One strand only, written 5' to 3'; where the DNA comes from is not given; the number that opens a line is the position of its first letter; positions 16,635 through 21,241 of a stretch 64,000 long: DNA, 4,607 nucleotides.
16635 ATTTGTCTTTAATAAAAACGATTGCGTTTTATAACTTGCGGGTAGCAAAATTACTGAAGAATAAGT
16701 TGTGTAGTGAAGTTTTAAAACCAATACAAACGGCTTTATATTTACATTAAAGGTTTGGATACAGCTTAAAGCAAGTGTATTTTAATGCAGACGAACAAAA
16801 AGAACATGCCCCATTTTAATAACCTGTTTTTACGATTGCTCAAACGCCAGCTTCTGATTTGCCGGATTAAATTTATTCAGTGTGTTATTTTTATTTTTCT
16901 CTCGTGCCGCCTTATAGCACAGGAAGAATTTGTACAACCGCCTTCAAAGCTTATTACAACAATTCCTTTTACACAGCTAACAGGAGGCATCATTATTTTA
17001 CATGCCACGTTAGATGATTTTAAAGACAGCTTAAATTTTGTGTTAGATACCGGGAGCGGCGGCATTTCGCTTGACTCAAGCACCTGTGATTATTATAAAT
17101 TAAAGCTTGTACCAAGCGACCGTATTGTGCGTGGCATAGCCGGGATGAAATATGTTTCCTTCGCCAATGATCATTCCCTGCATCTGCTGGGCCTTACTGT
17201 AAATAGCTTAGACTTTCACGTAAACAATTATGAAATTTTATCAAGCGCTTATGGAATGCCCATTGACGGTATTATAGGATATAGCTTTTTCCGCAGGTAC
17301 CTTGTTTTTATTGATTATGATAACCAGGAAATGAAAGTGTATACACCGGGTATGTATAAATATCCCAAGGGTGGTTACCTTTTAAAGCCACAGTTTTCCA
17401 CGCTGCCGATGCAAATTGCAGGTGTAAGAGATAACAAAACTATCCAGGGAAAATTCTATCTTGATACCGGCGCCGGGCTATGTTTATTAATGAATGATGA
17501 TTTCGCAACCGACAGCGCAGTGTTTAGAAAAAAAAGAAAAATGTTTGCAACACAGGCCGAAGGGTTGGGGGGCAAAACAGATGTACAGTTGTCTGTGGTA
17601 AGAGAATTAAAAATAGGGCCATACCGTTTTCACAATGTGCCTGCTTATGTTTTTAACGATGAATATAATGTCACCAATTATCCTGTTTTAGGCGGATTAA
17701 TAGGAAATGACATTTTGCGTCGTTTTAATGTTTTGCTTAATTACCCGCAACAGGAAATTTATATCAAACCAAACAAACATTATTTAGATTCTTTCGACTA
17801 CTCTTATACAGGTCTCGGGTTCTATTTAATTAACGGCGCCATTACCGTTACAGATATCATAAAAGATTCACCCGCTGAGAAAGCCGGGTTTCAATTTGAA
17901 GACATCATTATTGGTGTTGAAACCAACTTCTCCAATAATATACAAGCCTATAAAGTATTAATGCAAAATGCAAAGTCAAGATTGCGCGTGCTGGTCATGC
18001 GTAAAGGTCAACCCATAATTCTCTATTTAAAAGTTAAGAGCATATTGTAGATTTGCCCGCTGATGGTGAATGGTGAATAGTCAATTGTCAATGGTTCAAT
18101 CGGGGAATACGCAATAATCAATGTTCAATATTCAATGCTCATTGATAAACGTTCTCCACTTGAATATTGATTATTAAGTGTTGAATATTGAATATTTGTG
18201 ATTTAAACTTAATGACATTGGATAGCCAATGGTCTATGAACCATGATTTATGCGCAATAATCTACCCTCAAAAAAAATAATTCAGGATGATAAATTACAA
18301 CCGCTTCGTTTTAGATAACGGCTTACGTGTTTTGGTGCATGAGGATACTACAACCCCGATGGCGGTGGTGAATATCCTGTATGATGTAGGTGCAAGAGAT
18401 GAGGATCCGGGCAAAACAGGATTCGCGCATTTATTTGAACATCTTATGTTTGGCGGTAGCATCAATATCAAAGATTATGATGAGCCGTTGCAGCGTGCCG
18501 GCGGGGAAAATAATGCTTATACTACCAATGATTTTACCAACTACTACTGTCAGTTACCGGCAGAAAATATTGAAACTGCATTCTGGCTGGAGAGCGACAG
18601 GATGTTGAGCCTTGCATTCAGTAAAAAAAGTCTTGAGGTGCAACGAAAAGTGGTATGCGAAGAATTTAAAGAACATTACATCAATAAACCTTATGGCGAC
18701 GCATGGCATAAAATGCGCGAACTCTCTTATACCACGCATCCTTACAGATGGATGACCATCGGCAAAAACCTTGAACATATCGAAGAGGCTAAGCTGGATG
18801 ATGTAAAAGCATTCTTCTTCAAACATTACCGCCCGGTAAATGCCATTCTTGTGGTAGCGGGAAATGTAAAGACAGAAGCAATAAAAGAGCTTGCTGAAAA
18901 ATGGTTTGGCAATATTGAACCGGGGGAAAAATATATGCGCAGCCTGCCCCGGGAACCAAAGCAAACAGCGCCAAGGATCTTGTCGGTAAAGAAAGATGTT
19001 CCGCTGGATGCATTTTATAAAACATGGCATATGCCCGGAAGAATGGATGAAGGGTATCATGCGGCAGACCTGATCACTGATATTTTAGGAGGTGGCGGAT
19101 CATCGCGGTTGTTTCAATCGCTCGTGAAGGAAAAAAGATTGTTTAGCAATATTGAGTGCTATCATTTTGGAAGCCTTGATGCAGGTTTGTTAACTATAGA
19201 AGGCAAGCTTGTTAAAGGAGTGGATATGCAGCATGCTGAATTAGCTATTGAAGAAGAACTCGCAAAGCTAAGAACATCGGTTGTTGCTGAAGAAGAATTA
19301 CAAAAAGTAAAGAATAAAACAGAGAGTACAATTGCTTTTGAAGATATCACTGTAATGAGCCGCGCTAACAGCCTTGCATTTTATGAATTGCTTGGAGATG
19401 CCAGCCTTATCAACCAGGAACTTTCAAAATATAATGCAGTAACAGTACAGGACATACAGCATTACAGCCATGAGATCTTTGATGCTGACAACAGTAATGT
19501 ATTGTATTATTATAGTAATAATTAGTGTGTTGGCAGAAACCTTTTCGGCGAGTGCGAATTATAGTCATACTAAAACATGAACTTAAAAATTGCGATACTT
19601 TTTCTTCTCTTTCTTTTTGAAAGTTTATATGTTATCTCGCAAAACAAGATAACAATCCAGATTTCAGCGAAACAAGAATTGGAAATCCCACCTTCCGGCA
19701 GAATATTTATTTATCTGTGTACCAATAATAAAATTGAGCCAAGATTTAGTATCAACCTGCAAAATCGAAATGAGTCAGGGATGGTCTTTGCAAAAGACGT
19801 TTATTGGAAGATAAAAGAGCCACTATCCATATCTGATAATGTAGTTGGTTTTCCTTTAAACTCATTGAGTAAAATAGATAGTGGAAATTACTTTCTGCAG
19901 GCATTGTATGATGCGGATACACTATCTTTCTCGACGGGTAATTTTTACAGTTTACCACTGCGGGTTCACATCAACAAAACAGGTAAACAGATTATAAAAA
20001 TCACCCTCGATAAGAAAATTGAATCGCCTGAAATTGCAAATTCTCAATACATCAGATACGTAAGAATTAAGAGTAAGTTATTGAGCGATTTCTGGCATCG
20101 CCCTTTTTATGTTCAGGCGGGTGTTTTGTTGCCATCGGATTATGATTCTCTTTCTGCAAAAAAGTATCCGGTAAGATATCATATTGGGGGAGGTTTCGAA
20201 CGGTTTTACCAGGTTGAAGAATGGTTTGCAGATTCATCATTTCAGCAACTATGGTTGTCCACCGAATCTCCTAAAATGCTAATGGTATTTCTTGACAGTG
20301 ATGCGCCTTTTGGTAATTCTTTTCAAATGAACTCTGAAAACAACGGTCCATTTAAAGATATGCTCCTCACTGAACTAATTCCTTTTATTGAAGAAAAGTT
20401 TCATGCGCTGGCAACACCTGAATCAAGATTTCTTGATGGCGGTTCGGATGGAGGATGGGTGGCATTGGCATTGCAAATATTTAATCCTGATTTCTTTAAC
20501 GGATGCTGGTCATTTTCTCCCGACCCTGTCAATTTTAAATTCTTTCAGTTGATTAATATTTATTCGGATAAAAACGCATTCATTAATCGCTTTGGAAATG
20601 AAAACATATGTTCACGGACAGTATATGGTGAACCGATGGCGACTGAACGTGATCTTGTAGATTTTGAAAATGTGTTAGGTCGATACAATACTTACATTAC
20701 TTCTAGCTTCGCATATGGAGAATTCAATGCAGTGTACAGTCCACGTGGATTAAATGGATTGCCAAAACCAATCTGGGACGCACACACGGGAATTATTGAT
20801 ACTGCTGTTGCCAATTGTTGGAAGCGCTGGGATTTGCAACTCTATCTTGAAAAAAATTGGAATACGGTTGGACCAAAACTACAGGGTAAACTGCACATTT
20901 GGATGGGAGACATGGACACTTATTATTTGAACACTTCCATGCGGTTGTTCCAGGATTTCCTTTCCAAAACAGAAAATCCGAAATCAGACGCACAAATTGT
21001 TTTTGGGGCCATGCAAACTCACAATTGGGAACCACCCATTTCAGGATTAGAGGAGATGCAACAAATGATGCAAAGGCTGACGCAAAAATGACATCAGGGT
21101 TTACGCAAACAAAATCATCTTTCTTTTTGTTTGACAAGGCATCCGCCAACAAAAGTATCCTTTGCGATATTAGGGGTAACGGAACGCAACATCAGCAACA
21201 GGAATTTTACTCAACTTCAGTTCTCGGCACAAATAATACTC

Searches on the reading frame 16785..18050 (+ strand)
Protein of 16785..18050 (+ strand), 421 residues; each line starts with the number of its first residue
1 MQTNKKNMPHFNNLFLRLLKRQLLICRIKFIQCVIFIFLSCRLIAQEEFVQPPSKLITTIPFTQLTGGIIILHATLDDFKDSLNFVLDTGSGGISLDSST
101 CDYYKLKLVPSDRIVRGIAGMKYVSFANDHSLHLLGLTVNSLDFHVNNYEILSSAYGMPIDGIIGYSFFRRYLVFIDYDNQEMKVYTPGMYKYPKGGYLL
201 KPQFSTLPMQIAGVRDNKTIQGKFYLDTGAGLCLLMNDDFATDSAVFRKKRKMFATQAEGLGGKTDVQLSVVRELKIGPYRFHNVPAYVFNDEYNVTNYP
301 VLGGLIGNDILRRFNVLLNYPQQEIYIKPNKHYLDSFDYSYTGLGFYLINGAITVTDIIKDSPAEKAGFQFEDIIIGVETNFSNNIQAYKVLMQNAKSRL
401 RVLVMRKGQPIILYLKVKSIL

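Call 76: search_protein_families(library=pfam, proteins=[window:16785-18050:+], max_evalue=0.0001)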
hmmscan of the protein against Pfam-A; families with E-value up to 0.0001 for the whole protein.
window:16785-18050:+ (421 aa): 4 families
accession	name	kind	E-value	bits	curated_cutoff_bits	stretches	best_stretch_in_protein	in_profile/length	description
PF13650.11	Asp_protease_2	-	6.6e-20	72.1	24.3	2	221-308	9-88/90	Aspartyl protease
PF13975.11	gag-asp_proteas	-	1.7e-12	48.2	28.2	1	221-313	9-92/92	gag-polyprotein putative aspartyl protease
PF17820.7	PDZ_6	-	6.3e-05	23.1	27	0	354-404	1-52/54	PDZ domain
PF13180.12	PDZ_2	-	6.4e-05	23.6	27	0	343-410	4-73/80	PDZ domain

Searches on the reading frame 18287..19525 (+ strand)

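Call 76: search_protein_families(library=pfam, proteins=[window:18287-19525:+], max_evalue=0.0001)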
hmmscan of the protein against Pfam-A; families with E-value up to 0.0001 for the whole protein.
window:18287-19525:+ (412 aa): 2 families
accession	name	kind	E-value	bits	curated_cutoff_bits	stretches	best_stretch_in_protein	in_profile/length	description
PF05193.26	Peptidase_M16_C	-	7.2e-31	107.9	23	1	170-344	4-180/181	Peptidase M16 inactive domain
PF00675.25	Peptidase_M16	-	5.6e-18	65.7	22.3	1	14-129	1-118/149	Insulinase (Peptidase family M16)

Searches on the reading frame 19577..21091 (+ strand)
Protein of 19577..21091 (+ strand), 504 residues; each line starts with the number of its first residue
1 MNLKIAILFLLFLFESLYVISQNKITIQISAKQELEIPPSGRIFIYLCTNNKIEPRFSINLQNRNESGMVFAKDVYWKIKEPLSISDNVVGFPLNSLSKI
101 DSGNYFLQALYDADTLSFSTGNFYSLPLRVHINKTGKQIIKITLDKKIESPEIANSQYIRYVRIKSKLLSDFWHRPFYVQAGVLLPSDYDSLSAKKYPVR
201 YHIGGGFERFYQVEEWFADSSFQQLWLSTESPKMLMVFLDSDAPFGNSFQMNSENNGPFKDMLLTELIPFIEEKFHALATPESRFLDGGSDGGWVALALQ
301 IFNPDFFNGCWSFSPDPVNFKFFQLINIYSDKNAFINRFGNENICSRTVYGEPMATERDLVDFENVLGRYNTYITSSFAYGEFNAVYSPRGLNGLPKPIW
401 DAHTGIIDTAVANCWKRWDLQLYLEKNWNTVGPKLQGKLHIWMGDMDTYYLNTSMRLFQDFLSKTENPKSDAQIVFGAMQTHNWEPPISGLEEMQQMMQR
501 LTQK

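Call 76: search_protein_families(library=pfam, proteins=[window:19577-21091:+], max_evalue=0.0001)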
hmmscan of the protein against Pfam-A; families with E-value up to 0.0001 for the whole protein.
window:19577-21091:+ (504 aa): 1 family
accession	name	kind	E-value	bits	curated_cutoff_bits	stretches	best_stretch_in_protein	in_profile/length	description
PF00756.26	Esterase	-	3e-10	40.7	22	1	181-318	10-153/251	Putative esterase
